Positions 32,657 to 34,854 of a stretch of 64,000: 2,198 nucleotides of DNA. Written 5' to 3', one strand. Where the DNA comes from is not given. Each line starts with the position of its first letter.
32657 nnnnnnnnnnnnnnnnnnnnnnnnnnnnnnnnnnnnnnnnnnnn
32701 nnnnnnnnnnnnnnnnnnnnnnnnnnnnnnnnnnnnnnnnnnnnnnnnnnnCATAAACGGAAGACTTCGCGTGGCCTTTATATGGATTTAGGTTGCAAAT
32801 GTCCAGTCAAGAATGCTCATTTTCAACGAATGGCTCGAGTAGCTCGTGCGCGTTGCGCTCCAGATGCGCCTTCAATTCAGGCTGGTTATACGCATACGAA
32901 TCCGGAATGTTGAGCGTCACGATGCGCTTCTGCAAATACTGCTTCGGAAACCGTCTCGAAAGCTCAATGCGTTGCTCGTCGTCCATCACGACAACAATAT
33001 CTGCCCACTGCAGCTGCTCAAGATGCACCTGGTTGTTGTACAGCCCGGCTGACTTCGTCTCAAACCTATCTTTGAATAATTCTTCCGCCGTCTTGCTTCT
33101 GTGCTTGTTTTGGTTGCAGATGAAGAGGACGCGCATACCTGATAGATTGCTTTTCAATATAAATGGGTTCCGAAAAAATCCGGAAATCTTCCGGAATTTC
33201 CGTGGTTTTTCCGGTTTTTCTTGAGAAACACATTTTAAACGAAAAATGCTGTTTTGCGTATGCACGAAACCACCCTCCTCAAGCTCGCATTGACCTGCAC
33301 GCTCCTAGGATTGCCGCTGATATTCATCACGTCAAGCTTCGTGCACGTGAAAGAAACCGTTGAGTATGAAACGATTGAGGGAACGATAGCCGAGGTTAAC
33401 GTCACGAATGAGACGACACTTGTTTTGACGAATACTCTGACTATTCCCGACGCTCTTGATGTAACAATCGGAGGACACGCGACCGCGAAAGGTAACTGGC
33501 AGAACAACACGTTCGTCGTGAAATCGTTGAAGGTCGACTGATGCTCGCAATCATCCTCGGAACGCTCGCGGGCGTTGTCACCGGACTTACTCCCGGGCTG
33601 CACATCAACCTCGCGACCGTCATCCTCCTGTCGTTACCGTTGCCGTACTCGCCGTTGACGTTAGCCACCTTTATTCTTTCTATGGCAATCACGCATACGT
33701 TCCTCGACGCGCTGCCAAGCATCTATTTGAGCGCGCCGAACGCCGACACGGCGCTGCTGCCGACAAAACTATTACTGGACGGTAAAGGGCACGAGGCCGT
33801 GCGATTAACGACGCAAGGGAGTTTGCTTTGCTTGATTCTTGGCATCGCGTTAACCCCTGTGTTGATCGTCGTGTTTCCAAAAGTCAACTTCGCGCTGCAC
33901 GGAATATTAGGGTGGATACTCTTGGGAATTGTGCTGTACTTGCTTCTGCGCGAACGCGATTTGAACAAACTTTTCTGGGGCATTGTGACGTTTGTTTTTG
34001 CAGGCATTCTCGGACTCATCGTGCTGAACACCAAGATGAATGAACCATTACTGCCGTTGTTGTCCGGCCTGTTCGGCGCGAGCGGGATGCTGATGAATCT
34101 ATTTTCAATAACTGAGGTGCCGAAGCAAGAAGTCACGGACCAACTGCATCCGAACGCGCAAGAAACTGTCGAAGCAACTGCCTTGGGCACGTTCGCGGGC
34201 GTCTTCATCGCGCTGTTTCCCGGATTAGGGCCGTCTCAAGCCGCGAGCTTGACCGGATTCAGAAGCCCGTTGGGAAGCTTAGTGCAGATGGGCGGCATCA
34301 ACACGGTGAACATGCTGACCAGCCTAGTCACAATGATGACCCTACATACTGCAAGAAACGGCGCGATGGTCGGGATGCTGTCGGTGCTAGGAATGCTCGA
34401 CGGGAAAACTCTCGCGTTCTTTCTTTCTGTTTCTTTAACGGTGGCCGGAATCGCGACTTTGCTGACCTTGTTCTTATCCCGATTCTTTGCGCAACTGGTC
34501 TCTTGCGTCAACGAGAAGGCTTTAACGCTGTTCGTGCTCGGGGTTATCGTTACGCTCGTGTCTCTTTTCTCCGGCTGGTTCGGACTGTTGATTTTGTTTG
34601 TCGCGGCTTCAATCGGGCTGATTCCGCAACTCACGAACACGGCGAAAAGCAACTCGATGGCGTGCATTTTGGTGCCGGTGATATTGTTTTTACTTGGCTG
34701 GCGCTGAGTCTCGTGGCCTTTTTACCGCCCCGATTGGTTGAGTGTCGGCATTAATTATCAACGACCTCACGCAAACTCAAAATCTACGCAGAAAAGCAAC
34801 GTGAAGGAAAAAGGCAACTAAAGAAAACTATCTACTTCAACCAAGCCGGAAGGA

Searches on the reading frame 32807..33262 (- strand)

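Call 90: search_protein_families(library=pfam, proteins=[window:32807-33262:-], max_evalue=0.00001)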
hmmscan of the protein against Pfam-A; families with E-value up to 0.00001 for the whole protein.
window:32807-33262:- (151 aa): 1 family
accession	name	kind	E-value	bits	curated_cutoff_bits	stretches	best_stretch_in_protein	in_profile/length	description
PF01451.26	LMWPc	-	2.1e-07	31.7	23.2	0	45-71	1-27/144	Low molecular weight phosphotyrosine protein phosphatase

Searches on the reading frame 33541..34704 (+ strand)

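Call 90: search_protein_families(library=pfam, proteins=[window:33541-34704:+], max_evalue=0.00001)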
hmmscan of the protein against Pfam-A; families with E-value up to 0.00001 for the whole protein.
window:33541-34704:+ (388 aa): 1 family
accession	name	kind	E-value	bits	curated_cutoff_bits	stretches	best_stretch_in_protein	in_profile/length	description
PF01970.21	TctA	-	8.6e-44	150.3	28.9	1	1-371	1-420/423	Tripartite tricarboxylate transporter TctA family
